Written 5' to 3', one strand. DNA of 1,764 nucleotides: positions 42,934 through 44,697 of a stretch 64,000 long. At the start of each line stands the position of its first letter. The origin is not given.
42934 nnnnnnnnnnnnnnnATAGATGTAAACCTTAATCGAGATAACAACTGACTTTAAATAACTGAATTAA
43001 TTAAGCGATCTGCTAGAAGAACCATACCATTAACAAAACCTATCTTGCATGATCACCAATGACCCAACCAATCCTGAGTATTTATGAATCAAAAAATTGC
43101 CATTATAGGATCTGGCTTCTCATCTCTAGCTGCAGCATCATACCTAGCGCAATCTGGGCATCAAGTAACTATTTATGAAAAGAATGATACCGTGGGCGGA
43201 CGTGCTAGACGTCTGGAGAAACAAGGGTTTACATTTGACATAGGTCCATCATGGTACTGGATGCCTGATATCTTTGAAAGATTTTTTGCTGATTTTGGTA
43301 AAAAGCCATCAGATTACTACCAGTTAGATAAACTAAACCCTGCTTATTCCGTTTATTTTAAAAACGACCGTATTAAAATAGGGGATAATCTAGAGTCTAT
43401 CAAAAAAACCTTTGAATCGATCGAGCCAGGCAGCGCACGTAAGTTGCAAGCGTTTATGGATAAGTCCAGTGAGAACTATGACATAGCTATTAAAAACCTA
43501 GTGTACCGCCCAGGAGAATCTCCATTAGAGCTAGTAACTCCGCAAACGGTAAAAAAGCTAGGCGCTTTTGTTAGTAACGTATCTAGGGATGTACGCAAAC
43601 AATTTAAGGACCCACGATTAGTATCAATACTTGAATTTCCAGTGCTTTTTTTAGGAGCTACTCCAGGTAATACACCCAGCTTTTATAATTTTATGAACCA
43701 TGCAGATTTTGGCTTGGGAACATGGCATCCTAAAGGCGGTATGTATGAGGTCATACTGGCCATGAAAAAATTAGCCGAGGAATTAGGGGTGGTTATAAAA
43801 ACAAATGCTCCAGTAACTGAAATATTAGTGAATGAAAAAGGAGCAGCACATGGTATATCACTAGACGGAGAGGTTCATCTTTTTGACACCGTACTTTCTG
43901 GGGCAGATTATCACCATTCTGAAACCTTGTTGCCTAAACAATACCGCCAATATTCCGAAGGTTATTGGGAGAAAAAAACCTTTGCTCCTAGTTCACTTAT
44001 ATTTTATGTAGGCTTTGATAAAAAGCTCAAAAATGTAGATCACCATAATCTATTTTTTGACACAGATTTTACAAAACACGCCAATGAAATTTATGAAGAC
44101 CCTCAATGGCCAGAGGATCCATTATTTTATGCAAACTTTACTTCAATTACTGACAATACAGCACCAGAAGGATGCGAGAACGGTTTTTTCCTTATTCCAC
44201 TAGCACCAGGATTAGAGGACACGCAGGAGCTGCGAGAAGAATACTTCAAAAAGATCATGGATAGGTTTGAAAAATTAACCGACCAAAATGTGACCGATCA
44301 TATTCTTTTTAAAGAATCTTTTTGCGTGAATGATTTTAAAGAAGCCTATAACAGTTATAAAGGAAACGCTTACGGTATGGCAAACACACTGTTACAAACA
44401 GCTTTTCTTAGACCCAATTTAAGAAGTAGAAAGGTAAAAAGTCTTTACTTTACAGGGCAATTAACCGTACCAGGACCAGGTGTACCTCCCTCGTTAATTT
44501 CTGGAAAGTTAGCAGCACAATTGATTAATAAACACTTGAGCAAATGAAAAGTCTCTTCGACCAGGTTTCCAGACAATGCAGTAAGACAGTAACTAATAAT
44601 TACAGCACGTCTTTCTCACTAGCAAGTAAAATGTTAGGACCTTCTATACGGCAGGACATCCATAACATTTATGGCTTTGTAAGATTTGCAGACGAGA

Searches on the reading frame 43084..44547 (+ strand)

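Call 90: search_protein_families(library=pfam, proteins=[window:43084-44547:+], max_evalue=0.001)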
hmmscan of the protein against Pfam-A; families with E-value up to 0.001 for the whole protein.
window:43084-44547:+ (487 aa): 8 families
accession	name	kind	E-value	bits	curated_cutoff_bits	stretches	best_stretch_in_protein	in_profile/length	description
PF01593.30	Amino_oxidase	-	3.3e-33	116.1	19.8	1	15-481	4-442/443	Flavin containing amine oxidoreductase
PF13450.12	NAD_binding_8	-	1.1e-16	61.3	21.9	1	7-68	1-62/68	NAD(P)-binding Rossmann-like domain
PF01266.30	DAO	-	2.6e-10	40.8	27.9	1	4-39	1-37/353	FAD dependent oxidoreductase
PF00070.33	Pyr_redox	-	4.7e-08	33.9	22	1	4-38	1-35/82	Pyridine nucleotide-disulphide oxidoreductase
PF07992.20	Pyr_redox_2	-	3.7e-07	30.3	26.1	1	4-40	2-39/291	Pyridine nucleotide-disulphide oxidoreductase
PF06100.17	MCRA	-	1.9e-05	24.2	23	1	3-55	2-60/495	MCRA family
PF03486.20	HI0933_like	-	0.00034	20.6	50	0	4-39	2-37/244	HI0933-like protein Rossmann domain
PF01134.28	GIDA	-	0.0005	19.7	22.1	0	5-38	2-36/391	Glucose inhibited division protein A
